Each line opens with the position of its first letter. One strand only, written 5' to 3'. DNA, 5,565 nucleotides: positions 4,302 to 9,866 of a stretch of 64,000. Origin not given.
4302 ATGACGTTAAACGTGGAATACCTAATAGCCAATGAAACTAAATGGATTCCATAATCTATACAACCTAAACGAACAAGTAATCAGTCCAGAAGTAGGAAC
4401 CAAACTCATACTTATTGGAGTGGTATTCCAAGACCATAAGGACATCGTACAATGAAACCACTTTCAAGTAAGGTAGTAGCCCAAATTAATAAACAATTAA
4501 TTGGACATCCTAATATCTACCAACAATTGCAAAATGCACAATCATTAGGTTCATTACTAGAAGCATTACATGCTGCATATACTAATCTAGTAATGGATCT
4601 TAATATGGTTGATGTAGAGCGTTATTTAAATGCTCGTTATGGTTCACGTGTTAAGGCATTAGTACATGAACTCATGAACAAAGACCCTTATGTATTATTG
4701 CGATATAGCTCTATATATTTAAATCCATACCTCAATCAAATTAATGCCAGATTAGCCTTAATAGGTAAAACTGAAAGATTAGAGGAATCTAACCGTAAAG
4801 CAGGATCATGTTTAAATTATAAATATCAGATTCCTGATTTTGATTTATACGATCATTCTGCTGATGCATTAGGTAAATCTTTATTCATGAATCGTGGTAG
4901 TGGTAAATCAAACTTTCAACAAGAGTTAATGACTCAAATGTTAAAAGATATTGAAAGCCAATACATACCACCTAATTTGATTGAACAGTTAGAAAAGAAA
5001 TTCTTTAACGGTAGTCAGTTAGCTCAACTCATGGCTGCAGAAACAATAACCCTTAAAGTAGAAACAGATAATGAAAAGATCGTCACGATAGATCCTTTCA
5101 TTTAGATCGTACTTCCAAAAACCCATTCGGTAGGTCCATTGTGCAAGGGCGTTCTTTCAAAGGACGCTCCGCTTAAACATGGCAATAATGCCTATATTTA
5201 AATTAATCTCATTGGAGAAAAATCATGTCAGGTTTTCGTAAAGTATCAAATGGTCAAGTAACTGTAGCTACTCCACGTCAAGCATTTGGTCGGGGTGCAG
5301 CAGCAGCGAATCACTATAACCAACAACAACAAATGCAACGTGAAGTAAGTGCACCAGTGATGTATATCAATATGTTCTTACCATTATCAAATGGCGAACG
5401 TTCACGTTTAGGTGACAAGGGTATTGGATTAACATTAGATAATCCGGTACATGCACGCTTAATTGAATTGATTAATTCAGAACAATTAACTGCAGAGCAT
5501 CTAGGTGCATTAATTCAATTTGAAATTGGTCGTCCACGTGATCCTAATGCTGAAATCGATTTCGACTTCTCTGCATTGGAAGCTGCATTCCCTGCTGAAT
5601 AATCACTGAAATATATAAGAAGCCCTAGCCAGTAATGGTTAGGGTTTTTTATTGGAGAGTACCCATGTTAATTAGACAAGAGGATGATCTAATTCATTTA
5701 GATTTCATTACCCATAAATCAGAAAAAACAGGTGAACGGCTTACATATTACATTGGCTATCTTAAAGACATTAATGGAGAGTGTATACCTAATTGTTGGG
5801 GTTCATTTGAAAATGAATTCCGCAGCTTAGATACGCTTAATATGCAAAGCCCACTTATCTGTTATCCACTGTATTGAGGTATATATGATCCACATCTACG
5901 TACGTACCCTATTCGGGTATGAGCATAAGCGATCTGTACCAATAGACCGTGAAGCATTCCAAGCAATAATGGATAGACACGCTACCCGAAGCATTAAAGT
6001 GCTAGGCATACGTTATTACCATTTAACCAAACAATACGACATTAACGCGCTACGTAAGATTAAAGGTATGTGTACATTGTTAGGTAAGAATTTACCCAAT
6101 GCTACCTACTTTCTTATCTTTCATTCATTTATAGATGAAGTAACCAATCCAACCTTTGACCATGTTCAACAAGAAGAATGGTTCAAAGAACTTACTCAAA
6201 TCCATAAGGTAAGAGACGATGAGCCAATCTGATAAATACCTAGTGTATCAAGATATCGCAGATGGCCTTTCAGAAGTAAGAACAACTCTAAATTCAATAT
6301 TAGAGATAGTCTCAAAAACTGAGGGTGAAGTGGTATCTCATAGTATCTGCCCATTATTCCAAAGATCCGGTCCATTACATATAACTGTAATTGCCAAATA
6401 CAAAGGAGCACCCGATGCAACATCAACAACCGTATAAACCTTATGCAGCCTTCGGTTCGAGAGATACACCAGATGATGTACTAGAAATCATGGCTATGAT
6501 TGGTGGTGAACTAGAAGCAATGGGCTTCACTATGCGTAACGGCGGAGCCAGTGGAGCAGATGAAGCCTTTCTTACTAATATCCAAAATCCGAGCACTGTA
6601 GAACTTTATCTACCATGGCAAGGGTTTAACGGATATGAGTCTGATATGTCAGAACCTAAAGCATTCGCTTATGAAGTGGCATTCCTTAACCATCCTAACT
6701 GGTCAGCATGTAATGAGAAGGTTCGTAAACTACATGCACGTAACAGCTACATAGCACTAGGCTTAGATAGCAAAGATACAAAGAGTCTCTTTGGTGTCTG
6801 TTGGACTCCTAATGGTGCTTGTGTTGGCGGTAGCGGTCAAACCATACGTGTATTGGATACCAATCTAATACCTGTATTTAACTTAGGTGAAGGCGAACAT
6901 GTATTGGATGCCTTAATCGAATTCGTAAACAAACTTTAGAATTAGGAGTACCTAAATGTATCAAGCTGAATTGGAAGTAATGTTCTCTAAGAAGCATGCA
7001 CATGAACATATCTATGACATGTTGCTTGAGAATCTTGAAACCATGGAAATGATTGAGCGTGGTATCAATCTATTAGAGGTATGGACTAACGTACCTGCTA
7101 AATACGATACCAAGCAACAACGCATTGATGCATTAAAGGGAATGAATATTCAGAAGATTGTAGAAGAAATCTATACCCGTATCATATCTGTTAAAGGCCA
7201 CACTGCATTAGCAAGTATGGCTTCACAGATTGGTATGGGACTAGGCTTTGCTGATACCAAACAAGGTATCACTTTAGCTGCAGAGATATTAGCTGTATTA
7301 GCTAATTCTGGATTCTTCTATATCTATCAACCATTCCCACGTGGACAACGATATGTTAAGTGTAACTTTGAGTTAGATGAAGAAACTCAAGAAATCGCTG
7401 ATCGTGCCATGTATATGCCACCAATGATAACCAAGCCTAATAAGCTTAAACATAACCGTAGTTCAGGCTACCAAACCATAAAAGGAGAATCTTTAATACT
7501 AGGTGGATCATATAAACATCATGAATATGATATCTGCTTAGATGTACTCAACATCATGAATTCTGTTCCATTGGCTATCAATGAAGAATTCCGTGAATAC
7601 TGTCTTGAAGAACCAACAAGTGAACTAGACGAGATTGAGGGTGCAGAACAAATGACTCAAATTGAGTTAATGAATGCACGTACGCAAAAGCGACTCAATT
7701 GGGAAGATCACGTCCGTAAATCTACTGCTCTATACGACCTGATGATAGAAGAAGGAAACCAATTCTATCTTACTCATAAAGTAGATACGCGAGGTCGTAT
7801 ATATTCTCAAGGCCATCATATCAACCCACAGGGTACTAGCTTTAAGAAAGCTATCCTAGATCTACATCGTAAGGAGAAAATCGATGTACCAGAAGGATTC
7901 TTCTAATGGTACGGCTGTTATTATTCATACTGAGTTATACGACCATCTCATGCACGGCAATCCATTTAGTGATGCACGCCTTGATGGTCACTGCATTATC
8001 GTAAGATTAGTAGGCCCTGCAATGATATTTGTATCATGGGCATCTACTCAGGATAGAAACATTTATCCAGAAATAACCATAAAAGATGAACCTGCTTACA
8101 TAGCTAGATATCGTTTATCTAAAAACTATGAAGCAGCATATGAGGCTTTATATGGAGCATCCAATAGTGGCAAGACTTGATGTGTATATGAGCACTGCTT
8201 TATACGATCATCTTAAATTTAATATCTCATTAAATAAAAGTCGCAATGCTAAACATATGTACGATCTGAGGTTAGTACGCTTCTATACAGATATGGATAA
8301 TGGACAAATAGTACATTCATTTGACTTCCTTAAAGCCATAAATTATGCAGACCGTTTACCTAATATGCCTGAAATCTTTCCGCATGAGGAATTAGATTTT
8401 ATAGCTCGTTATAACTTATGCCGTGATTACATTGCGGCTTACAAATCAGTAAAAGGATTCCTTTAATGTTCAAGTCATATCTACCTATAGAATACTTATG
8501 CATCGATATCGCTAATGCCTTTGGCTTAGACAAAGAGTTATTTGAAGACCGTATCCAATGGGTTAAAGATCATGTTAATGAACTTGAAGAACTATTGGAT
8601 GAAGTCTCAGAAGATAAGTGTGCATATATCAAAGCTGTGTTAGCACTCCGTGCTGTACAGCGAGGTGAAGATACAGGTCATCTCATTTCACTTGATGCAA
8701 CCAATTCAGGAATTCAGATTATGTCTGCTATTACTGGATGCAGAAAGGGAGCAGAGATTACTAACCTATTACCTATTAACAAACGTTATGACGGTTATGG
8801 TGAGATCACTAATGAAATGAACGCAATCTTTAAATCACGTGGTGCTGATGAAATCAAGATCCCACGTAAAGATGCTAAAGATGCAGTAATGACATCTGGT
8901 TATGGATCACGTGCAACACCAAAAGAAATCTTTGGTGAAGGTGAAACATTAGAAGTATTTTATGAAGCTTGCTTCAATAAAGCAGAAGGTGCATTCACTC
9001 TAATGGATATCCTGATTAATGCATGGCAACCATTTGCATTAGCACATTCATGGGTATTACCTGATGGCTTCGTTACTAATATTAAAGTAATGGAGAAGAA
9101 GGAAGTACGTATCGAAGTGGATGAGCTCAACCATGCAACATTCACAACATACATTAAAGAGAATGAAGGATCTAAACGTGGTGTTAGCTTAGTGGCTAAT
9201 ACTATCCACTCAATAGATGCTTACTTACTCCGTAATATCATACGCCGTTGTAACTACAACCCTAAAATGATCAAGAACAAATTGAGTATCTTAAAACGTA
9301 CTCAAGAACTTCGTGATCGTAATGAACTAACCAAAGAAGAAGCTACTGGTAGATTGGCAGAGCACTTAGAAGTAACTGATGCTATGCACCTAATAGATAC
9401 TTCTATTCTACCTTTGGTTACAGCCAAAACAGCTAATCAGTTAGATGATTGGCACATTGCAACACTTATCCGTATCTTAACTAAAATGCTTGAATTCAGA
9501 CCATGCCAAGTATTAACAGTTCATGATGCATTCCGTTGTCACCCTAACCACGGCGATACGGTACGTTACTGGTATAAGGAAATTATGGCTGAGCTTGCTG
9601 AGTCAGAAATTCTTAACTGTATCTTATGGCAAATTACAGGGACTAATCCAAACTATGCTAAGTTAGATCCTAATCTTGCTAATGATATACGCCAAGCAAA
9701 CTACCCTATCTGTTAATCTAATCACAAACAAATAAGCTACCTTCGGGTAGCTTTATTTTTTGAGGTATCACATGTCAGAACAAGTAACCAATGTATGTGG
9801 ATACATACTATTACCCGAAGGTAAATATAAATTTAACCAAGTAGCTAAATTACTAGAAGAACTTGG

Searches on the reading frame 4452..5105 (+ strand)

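Call 79: search_protein_families(library=pfam, proteins=[window:4452-5105:+], max_evalue=0.01)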
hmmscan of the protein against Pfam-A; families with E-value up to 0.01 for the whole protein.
window:4452-5105:+ (217 aa): 0 families

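Call 88: search_protein_families(library=padloc, proteins=[window:4452-5105:+], max_evalue=0.1)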
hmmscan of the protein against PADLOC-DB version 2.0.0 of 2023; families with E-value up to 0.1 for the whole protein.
window:4452-5105:+ (217 aa): 1 family
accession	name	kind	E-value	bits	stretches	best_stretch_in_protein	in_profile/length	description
PDLC01843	CARF2--CARF_HEPN_CSX20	-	0.014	12.3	1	133-199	207-273/498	-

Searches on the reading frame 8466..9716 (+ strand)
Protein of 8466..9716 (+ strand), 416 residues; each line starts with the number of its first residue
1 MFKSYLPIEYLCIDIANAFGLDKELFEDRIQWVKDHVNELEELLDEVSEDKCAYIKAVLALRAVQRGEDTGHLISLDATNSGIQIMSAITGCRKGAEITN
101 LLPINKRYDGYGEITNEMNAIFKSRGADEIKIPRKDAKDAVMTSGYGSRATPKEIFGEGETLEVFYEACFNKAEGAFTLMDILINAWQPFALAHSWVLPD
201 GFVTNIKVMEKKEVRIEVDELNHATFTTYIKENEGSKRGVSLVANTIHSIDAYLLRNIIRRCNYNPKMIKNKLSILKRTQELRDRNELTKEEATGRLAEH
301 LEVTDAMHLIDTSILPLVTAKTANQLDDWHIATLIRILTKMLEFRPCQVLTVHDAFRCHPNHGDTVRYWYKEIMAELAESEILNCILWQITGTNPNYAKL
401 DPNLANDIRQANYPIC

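Call 8: search_dna_similar(query=window:8466-9716:+, collection=phages, mode=protein, max_rows=40)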
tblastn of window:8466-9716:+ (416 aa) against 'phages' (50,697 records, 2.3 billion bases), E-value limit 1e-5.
Records with a match: 563; places in all: 573; records where one place covers at least 80% of the query: 432.
Best place of each record, by identity: <60% 563.
By first word of the organism name: Vibrio 107; Pseudomonas 104; Escherichia 69; Pectobacterium 59; Klebsiella 29; Rhizobium 23; Erwinia 21; Synechococcus 21; Achromobacter 17; Salmonella 11; and 29 more.
By host as written in the record: - 84; Pseudomonas aeruginosa 39; Pectobacterium atrosepticum DSM18077 35; Escherichia coli 29; Vibrio breoganii 15; Klebsiella pneumoniae 14; Pseudomonas aeruginosa ATCC 27853 12; Achromobacter xylosoxidans I2BC 12; and 156 more.
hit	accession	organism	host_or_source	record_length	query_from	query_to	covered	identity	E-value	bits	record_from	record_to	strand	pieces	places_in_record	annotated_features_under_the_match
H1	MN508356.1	Acinetobacter phage VB_ApiP_XC38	Acinetobacter pittii ABC38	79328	1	416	100%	53.7%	2e-75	415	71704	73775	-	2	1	RNA polymerase large subunit (x2) | hypothetical protein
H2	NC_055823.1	Acinetobacter phage VB_ApiP_XC38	Acinetobacter pittii ABC38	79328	1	416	100%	53.7%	2e-75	415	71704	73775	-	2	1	RNA polymerase (x2) | endonuclease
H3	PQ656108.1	Acinetobacter phage At2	Acinetobacter tandoii W4-4-4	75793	1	416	100%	53.0%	3e-129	416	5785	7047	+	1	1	hypothetical protein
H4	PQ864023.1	Enterobacter phage vB_Ecl_SABI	Enterobacter cloacae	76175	2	415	100%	50.8%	9e-127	409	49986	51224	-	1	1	hypothetical protein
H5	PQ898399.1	Enterobacter phage SonariX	Enterobacter cloacae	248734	2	415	100%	50.8%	9e-127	409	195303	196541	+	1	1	hypothetical protein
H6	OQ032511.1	Acinetobacter phage nACB1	Acinetobacter beijerinckii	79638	2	416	100%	48.4%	4e-117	381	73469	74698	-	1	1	DNA-dependent RNA polymerase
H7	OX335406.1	Klebsiella phage cp20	Sewage and Seine river water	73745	2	415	100%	48.0%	9e-113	369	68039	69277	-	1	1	record has no annotation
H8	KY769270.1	Pectobacterium phage phiA41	Pectobacterium wasabiae SCC3193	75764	2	415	100%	47.8%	2e-119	388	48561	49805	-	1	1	DNA-dependent RNA polymerase family protein | hypothetical protein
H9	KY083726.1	Pectobacterium phage A38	Pectobacterium wasabiae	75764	2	415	100%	47.8%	2e-119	388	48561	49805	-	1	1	DNA-dependent RNA polymerase family protein | hypothetical protein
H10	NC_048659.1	Pectobacterium phage phiA41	Pectobacterium wasabiae SCC3193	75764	2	415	100%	47.8%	2e-119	388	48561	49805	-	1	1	RNA polymerase | hypothetical protein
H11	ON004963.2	Klebsiella phage GADU21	Klebsiella sp.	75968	2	415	100%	47.7%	2e-113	370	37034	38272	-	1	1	DNA-dependent RNA polymerase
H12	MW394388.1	Klebsiella phage vB_KpP_FBKp27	Klebsiella pneumoniae L923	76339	2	415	100%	47.5%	1e-112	368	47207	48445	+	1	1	RNA polymerase large subunit | hypothetical protein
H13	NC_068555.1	Klebsiella phage vB_KpP_FBKp27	Klebsiella pneumoniae L923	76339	2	415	100%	47.5%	1e-112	368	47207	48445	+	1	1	RNA polymerase | hypothetical protein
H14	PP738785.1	Klebsiella phage vB_KpnP_Tribble_ER49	Klebsiella pneumoniae KPPR1 (ATCC 43816)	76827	2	415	100%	47.5%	2e-112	367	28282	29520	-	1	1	RNA polymerase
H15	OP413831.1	Klebsiella phage pKP-BM327-1.1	Klebsiella pneumoniae BM327-1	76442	2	415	100%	47.5%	3e-112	367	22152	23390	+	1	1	hypothetical protein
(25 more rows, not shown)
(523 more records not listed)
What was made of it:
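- Closest known: Small-gene arrays of Acinetobacter phages At2 and vB_ApiP_XC38. Same: These are the closest deposited phages (RNAP II large subunit about 53% identical, call 8).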

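Call 10: get_annotated_region(hit=H3, flank=9000)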
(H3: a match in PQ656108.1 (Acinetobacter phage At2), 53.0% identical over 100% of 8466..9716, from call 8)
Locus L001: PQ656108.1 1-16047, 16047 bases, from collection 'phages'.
description: Acinetobacter phage At2, complete genome.
organism: Acinetobacter phage At2 (NCBI taxid 3385009)
taxonomy: Viruses; Duplodnaviria; Heunggongvirae; Uroviricota; Caudoviricetes
host: Acinetobacter tandoii W4-4-4; source: water; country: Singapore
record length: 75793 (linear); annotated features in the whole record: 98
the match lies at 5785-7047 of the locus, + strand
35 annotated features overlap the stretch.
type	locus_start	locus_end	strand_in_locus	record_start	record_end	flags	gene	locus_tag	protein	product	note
CDS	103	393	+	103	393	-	-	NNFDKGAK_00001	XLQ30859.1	hypothetical protein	-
CDS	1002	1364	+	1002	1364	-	-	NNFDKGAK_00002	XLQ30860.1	hypothetical protein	-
CDS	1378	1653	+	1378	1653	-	-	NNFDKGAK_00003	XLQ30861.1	hypothetical protein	-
CDS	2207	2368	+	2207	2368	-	-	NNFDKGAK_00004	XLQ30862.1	hypothetical protein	-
CDS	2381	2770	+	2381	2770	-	-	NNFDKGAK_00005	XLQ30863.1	hypothetical protein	-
CDS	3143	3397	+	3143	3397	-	-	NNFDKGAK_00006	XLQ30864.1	hypothetical protein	-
CDS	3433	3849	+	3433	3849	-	-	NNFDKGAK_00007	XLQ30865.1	hypothetical protein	-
CDS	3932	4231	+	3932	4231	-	-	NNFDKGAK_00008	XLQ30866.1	hypothetical protein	-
CDS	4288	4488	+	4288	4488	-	-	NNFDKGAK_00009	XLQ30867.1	hypothetical protein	-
CDS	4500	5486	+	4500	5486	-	-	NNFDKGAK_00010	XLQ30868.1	hypothetical protein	-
CDS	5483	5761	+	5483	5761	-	-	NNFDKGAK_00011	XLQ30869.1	hypothetical protein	-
CDS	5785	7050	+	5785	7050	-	-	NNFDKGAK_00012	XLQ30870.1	hypothetical protein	-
CDS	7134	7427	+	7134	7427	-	-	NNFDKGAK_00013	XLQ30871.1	hypothetical protein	-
CDS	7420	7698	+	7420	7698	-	-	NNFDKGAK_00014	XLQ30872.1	hypothetical protein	-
CDS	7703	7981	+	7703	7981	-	-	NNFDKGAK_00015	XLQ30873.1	hypothetical protein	-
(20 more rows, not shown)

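Call 11: get_annotated_region(hit=H2, flank=9000)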
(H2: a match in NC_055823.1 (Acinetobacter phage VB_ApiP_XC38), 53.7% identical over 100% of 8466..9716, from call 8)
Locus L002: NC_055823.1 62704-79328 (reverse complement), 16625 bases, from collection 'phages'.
description: Acinetobacter phage VB_ApiP_XC38, complete genome.
organism: Acinetobacter phage VB_ApiP_XC38 (NCBI taxid 2655002)
taxonomy: Viruses; Duplodnaviria; Heunggongvirae; Uroviricota; Caudoviricetes; Schitoviridae; Exceevirus; Exceevirus Xc38
host: Acinetobacter pittii ABC38; source: sewage; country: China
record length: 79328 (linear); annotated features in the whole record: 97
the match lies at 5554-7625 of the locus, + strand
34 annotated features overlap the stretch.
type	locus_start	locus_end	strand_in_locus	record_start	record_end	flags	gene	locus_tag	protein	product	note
CDS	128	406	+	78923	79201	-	-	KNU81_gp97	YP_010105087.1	hypothetical protein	-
CDS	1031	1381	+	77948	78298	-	-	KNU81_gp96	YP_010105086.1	hypothetical protein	-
CDS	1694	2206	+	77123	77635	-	-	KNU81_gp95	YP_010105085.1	hypothetical protein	-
CDS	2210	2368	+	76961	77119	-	-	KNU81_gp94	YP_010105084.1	hypothetical protein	-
CDS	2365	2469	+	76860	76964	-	-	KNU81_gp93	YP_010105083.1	hypothetical protein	-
CDS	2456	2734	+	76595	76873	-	-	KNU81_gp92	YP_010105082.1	hypothetical protein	-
CDS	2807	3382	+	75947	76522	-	-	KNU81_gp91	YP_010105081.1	hypothetical protein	-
CDS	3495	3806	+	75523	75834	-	-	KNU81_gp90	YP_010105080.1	hypothetical protein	-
CDS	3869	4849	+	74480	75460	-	-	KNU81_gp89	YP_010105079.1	RNA polymerase small subunit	-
CDS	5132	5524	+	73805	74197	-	-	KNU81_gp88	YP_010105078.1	hypothetical protein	-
CDS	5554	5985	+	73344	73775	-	-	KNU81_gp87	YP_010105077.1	RNA polymerase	-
CDS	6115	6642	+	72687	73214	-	-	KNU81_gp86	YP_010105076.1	endonuclease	-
CDS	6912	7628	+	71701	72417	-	-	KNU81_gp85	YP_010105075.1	RNA polymerase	-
CDS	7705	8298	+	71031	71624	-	-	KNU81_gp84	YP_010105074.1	putative HNH homing endonuclease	-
CDS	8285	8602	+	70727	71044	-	-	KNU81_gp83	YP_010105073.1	hypothetical protein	-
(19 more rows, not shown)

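Call 71: search_protein_families(library=phrogs, proteins=[L001:7420-7698:+, L001:7703-7981:+, L001:7983-8279:+, L001:8266-8598:+, L001:11095-11451:+, L001:11417-11719:+, L001:11716-12009:+, L002:8285-8602:+, L002:8592-8942:+, L002:8973-9347:+], max_evalue=0.01)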
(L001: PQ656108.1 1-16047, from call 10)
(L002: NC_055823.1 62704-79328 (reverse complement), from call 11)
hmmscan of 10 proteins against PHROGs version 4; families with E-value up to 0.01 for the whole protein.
L001:7420-7698:+ (92 aa): 0 families

L001:7703-7981:+ (92 aa): 0 families

L001:7983-8279:+ (98 aa): 0 families

L001:8266-8598:+ (110 aa): 0 families

L001:11095-11451:+ (118 aa): 0 families

L001:11417-11719:+ (100 aa): 0 families

L001:11716-12009:+ (97 aa): 0 families

L002:8285-8602:+ (105 aa): 0 families

L002:8592-8942:+ (116 aa): 0 families

L002:8973-9347:+ (124 aa): 0 families

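Call 72: search_protein_families(library=pfam, proteins=[L001:7420-7698:+, L001:7703-7981:+, L001:7983-8279:+, L001:8266-8598:+, L001:11095-11451:+, L001:11417-11719:+, L001:11716-12009:+, L002:8285-8602:+, L002:8592-8942:+, L002:8973-9347:+], max_evalue=0.01)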
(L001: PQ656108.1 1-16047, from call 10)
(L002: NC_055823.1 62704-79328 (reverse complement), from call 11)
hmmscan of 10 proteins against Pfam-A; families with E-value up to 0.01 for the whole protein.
L001:7420-7698:+ (92 aa): 0 families

L001:7703-7981:+ (92 aa): 0 families

L001:7983-8279:+ (98 aa): 0 families

L001:8266-8598:+ (110 aa): 0 families

L001:11095-11451:+ (118 aa): 0 families

L001:11417-11719:+ (100 aa): 0 families

L001:11716-12009:+ (97 aa): 0 families

L002:8285-8602:+ (105 aa): 0 families

L002:8592-8942:+ (116 aa): 0 families

L002:8973-9347:+ (124 aa): 0 families

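Call 82: find_related_loci(query=window:8466-9716:+, collection=viral_contigs, flank=7000)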
Query window:8466-9716:+ (416 aa) in viral_contigs; peptide patterns used: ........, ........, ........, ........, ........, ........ (x = any residue, [..] = any of these).
15 stretches matched a pattern; 6 encode a relative of the query (tblastn E <= 1e-3); 6 distinct loci.
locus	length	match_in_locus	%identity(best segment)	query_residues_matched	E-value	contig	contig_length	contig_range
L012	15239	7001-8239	51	2-415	3e-132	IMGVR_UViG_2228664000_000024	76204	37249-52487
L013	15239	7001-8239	47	2-415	1e-123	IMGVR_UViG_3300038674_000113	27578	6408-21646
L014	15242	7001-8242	46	2-416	1e-118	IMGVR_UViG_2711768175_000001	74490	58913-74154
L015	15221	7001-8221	43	1-416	4e-102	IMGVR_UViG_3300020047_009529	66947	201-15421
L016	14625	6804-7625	51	144-416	8e-80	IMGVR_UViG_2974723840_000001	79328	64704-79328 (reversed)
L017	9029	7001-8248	31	5-413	3e-55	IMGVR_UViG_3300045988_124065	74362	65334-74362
